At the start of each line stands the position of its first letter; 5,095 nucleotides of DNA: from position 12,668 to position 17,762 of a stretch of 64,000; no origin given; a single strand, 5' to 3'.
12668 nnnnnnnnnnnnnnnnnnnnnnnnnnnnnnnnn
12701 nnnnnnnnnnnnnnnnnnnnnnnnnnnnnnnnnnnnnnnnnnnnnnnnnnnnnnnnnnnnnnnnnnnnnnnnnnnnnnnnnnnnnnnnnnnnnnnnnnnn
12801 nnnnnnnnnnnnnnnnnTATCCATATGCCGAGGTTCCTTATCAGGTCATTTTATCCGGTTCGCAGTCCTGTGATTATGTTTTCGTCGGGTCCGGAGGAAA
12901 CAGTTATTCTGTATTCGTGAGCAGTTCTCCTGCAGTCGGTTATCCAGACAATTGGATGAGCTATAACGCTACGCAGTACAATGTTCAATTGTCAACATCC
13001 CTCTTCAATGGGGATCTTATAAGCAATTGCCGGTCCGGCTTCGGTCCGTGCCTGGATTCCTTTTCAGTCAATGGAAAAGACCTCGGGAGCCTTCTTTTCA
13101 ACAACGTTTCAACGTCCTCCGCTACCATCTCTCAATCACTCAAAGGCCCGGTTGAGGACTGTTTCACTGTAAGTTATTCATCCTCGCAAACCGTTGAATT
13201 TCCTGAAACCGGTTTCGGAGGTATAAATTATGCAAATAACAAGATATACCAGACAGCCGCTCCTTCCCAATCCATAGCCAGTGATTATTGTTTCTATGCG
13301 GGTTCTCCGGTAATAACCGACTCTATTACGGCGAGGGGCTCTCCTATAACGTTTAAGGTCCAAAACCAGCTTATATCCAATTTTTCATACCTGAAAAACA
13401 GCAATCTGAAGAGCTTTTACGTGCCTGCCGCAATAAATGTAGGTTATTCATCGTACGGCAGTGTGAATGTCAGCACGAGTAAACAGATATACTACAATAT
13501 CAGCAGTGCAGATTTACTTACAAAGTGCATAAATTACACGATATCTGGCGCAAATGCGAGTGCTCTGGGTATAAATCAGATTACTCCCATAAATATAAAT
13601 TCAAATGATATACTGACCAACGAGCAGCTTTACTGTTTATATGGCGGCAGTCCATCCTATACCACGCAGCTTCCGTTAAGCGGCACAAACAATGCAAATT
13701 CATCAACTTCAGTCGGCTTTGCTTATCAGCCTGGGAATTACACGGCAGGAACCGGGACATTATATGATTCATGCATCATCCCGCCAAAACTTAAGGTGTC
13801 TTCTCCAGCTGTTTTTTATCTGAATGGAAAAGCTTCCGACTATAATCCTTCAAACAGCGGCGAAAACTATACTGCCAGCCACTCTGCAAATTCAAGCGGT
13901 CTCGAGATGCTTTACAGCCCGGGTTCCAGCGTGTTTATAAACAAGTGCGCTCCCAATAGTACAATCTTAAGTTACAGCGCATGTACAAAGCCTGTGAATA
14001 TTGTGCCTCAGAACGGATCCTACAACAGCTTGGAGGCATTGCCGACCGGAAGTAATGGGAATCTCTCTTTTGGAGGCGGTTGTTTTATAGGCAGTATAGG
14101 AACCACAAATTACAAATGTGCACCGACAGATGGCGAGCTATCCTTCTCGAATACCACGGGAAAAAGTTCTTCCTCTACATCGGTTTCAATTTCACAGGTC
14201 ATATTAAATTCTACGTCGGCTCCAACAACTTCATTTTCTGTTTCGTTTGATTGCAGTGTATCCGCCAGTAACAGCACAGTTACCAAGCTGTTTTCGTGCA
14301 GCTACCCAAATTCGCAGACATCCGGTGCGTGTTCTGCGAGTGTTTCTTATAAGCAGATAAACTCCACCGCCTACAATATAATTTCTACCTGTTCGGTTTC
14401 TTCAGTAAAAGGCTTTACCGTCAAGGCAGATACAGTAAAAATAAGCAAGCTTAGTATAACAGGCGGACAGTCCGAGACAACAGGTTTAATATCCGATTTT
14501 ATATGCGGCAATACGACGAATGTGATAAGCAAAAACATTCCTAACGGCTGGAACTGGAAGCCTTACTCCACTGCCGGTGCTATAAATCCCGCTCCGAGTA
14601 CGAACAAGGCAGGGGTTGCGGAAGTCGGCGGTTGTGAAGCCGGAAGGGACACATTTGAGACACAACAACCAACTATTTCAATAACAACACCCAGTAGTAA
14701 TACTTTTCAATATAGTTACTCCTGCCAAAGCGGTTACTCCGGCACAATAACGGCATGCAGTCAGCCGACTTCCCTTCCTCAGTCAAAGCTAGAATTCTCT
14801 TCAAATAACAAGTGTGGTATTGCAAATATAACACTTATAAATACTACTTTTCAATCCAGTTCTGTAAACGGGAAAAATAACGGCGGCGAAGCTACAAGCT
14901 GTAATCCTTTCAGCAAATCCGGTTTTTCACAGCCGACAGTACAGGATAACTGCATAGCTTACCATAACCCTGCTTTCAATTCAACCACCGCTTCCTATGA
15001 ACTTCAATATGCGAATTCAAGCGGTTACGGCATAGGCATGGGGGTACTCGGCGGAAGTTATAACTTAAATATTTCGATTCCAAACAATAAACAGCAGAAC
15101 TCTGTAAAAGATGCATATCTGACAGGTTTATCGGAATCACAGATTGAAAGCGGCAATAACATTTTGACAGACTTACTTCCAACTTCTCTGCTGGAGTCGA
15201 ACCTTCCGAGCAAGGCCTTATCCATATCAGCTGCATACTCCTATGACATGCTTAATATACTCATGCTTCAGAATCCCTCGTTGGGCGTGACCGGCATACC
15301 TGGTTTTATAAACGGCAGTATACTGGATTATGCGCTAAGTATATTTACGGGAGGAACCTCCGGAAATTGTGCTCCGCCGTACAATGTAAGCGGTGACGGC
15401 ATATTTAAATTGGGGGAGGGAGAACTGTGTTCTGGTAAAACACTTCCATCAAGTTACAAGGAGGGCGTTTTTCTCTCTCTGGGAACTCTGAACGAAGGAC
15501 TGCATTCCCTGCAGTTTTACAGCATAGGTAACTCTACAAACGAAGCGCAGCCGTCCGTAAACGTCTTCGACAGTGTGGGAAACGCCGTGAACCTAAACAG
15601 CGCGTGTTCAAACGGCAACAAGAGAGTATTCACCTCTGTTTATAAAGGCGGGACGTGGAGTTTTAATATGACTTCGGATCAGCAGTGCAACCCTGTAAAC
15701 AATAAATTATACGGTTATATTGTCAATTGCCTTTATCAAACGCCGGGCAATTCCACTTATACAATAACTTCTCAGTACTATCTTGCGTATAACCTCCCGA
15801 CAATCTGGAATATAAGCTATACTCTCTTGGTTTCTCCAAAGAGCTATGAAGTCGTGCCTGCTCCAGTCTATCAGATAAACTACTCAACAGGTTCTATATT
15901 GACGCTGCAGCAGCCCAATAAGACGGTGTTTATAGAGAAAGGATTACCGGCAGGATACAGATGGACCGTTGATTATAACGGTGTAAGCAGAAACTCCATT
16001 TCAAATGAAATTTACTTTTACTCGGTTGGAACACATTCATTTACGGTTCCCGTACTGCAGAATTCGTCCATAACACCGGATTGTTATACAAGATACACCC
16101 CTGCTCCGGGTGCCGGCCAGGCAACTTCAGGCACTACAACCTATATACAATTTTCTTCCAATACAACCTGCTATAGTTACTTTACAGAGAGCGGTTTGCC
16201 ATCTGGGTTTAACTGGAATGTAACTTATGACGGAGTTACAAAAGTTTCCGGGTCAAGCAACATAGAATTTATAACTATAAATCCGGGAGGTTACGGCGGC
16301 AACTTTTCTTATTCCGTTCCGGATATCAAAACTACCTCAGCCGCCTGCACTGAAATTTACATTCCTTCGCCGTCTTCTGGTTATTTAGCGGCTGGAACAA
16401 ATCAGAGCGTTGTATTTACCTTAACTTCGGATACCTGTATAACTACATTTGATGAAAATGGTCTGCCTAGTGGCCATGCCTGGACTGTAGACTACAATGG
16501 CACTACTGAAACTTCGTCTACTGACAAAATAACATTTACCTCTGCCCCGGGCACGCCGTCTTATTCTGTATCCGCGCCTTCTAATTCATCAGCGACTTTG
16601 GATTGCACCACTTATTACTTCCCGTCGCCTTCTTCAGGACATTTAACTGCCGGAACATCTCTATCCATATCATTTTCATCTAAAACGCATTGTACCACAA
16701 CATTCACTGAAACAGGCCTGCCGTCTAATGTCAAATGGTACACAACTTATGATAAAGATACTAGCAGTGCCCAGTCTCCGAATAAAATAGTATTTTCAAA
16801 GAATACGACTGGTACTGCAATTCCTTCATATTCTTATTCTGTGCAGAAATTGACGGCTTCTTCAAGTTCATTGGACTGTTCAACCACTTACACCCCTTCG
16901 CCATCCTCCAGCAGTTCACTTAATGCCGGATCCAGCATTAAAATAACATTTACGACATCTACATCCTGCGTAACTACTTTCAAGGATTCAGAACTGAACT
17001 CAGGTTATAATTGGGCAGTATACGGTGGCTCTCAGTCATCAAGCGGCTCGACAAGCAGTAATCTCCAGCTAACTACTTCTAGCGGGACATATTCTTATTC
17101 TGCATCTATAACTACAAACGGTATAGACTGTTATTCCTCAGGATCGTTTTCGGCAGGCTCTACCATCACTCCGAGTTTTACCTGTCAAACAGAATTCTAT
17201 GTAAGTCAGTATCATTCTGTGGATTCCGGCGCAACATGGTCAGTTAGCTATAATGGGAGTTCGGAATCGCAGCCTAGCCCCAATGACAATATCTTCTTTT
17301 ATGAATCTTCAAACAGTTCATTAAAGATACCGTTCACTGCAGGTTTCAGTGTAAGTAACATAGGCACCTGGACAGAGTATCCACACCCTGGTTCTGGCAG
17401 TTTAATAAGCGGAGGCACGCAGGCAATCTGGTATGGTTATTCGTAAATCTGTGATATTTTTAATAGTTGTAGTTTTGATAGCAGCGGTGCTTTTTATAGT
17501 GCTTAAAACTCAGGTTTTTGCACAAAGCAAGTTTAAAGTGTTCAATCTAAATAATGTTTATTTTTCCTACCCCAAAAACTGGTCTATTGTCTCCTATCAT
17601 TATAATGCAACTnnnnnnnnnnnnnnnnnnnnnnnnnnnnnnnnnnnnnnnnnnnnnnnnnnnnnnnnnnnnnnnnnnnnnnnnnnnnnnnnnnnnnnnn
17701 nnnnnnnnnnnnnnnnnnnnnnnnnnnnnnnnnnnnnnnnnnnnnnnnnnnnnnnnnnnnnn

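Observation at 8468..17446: About 3000-aa single ORF: charge-poor, Cys-studded, sequon-dense giant surface protein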

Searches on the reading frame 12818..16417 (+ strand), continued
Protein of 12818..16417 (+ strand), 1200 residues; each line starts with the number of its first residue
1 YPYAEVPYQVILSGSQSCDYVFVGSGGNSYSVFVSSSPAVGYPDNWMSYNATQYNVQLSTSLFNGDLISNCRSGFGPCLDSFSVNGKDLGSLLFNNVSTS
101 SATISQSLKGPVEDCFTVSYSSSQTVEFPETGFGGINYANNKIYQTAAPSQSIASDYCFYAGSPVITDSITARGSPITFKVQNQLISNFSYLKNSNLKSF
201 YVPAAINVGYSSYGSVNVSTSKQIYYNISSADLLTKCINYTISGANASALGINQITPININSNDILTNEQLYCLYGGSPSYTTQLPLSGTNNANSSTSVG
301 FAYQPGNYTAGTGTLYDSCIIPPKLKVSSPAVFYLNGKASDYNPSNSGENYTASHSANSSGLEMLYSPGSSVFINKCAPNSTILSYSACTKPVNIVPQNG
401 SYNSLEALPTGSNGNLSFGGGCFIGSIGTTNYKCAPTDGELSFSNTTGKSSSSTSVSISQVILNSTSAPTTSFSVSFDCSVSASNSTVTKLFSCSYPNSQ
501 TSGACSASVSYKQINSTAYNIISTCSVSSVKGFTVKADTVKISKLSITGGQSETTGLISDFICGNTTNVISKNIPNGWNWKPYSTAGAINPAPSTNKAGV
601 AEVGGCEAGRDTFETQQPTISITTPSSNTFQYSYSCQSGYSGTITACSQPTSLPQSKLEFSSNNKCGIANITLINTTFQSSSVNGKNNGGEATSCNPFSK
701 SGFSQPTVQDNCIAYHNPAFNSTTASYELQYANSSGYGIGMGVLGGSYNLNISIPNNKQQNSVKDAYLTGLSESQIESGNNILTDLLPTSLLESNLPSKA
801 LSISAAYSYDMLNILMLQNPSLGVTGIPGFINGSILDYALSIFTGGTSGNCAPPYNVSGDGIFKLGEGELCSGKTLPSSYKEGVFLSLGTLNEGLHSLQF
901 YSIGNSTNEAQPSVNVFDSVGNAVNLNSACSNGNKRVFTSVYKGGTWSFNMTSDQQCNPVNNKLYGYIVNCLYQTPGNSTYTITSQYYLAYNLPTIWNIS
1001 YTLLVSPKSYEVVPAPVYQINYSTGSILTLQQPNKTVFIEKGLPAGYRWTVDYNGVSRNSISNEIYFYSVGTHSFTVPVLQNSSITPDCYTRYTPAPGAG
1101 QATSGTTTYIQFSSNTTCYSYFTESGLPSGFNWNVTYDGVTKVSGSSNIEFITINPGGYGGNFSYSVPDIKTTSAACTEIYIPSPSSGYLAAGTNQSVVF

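Call 100: find_related_loci(query=A4, collection=viral_contigs, flank=5000)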
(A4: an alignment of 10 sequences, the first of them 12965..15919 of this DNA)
Query A4 (985 aa) in viral_contigs; peptide patterns used: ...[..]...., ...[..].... (x = any residue, [..] = any of these).
12 stretches matched a pattern, but none encodes a relative of the query by tblastn (E <= 1e-3).

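Call 106: search_solved_structures(query=A4, max_evalue=10)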
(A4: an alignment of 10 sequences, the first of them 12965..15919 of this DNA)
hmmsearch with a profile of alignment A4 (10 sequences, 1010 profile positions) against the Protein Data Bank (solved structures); distinct sequences matched with E-value up to 10: 3.
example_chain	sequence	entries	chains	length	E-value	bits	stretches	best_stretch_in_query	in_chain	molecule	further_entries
2vsl_A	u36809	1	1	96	2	9.5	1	808-845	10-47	BACULOVIRAL IAP REPEAT-CONTAINING PROTEIN 4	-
3hl5_A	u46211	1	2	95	2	9.5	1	808-845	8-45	Baculoviral IAP repeat-containing protein 4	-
1nw9_A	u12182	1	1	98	2.1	9.4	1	808-845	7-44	Baculoviral IAP repeat-containing protein 4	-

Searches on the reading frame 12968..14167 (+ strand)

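Call 19: search_protein_families(library=pfam, proteins=[window:12968-14167:+], max_evalue=5)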
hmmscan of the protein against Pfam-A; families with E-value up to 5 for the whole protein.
window:12968-14167:+ (400 aa): 1 family
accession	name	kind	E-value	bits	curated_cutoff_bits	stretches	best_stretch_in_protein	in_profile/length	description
PF01006.25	HCV_NS4a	-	0.044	13.9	27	1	107-129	16-39/55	Hepatitis C virus non-structural protein NS4a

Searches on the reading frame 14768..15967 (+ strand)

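Call 19: search_protein_families(library=pfam, proteins=[window:14768-15967:+], max_evalue=5)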
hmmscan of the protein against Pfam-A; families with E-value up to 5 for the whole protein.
window:14768-15967:+ (400 aa): 1 family
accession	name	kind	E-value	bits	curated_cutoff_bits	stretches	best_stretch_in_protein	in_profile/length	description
PF19077.6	Big_13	-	0.14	13.1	27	1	255-304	22-71/102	Bacterial Ig-like domain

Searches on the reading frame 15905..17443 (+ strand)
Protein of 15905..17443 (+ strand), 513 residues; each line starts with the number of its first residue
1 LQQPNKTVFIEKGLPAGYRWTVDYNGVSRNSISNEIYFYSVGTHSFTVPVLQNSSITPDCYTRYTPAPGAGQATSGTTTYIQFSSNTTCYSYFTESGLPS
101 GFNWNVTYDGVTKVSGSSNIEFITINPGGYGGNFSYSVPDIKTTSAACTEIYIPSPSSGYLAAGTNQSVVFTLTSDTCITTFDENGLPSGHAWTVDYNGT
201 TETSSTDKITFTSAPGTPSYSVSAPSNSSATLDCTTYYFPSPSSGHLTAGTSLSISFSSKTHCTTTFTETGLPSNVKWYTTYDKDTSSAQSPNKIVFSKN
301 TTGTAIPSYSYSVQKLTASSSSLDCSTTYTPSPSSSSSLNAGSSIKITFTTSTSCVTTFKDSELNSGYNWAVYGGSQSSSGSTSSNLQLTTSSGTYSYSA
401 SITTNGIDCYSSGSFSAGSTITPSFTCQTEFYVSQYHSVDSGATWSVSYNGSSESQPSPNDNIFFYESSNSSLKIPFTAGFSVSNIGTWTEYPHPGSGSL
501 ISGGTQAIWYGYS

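Call 48: find_homologous_proteins(query=window:15905-17443:+, max_evalue=0.001)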
Query window:15905-17443:+ (513 aa): 342 proteins with E <= 0.001 among 8000 candidates; the best 120 are listed.
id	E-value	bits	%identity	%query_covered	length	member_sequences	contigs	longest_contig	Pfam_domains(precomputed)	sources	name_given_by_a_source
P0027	6.0e-106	374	40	87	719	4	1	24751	-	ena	-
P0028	2.3e-86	309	58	52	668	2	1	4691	-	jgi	jgi:hypothetical protein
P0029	1.8e-83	300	47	77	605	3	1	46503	-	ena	-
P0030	5.4e-80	288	35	91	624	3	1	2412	-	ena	-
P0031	1.4e-75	274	43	84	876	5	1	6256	PF10102.15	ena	-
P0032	4.3e-67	246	50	52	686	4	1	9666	-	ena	-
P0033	2.9e-66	243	37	83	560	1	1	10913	-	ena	-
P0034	3.2e-51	193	47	53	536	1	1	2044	-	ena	-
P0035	4.3e-50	190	43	53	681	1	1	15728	-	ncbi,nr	ncbi:hypothetical protein M1293_02430, partial [Candidatus Parvarchaeota archaeon]|nr:hypothetical p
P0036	1.4e-47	181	33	61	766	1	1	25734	-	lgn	-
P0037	3.2e-45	174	42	60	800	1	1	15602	-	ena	-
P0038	6.4e-43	166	43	56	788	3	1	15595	PF10102.15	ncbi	-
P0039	1.7e-42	165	33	99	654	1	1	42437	-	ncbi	-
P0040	5.3e-42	163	34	72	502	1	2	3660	-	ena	-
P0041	7.0e-42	162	32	76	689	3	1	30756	-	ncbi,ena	-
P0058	7.2e-27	113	29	72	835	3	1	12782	PF18998.7,PF27154.1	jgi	jgi:hypothetical protein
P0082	8.5e-21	93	28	88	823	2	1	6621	PF18998.7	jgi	jgi:Divergent InlB B-repeat domain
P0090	1.8e-20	92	28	88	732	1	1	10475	PF18998.7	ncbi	-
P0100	3.3e-19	88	38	60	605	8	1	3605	PF13648.13,PF19407.6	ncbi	ncbi:MAG: DUF5979 domain-containing protein, partial [Candidatus Parvarchaeota archaeon]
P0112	1.2e-18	86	33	57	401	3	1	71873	PF19407.6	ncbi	ncbi:MAG: hypothetical protein ACP5UG_03565, partial [Thermoplasmata archaeon]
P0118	5.3e-18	84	28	74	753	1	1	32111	PF18998.7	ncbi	-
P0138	1.2e-16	79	29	76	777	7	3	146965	PF18998.7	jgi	-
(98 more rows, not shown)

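Call 50: search_protein_families(library=pfam, proteins=[P0082, P0090, P0118, P0058, P0138, P0100, P0112], max_evalue=0.01)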
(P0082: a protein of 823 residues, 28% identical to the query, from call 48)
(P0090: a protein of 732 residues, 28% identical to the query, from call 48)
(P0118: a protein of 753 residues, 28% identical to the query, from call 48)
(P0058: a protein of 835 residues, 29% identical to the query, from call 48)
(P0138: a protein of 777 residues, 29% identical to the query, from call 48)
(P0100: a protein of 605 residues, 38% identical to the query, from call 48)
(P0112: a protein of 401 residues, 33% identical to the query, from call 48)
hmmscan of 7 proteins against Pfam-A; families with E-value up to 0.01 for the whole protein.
P0082 (823 aa): 0 families

P0090 (732 aa): 3 families
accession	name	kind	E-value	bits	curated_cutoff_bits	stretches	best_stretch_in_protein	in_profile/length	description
PF18998.6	Flg_new_2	-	4.1e-09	36.8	23.6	1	231-301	2-71/73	Divergent InlB B-repeat domain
PF06742.16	DUF1214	-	0.00025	22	25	0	608-630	20-42/112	Protein of unknown function (DUF1214)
PF22898.2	NOMO1-like_1st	-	0.0018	18.8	27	0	340-366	46-72/85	BOS complex subunit NOMO1-like, first beta sandwich domain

P0118 (753 aa): 3 families
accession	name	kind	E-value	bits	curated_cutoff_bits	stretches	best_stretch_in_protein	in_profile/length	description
PF18998.6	Flg_new_2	-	1.7e-09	38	23.6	1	252-321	2-70/73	Divergent InlB B-repeat domain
PF06742.16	DUF1214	-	0.00021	22.2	25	0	320-345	18-43/112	Protein of unknown function (DUF1214)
PF17893.6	Cas9_b_hairpin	-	0.0082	16.3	25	0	395-439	33-78/90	CRISPR-associated endonuclease Cas9 beta-hairpin domain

P0058 (835 aa): 1 family
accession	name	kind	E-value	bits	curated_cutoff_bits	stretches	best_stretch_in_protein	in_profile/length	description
PF18998.6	Flg_new_2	-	2.1e-06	28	23.6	1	341-406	5-69/73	Divergent InlB B-repeat domain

P0138 (777 aa): 1 family
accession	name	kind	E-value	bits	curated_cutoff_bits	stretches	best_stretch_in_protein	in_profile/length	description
PF14610.12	Psg1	-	0.0034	17.6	30.1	0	691-771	121-181/186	Ykl077w/Psg1 (Pma1 Stabilization in Golgi)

P0100 (605 aa): 5 families
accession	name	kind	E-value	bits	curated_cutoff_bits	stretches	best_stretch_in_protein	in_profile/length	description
PF13648.12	Lipocalin_4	-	9.5e-08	33.3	22.4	0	266-342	3-85/89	Lipocalin-like domain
PF19407.5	DUF5979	-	1.4e-07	32.5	25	0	532-601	17-87/104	Domain of unknown function (DUF5979)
PF21958.2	SOGP_N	-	1.4e-05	25.2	27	0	471-516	53-96/225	SOGP N-terminal domain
PF15708.10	PRR20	-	0.00056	20.5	27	0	274-325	147-199/239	Proline-rich protein family 20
PF04167.18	DUF402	-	0.0048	17.5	23.9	0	92-131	10-48/68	Protein of unknown function (DUF402)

P0112 (401 aa): 2 families
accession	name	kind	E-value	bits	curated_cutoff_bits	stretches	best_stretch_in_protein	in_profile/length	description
PF19407.5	DUF5979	-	2e-08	35.3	25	0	319-387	16-87/104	Domain of unknown function (DUF5979)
PF22850.1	CATSPERD-E_C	-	0.0019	18.2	27.4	0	137-178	122-163/215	CATSPERD/E C-terminal domain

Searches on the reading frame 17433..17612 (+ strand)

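Call 69: search_protein_families(library=pfam, proteins=[window:17433-17612:+], max_evalue=10)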
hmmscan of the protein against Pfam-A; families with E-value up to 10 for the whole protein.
seq(60 aa): 3 families
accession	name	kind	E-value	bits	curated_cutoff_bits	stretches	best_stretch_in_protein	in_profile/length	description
PF01917.21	Arch_flagellin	-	0.19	12.5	29.5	1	7-29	8-30/162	Archaebacterial flagellin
PF17870.6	Insulin_TMD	-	2.9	8.5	33.4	1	2-25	17-40/47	Insulin receptor trans-membrane segment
PF18933.6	PsbP_2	-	7.6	6.9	27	0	26-57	35-69/184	PsbP-like protein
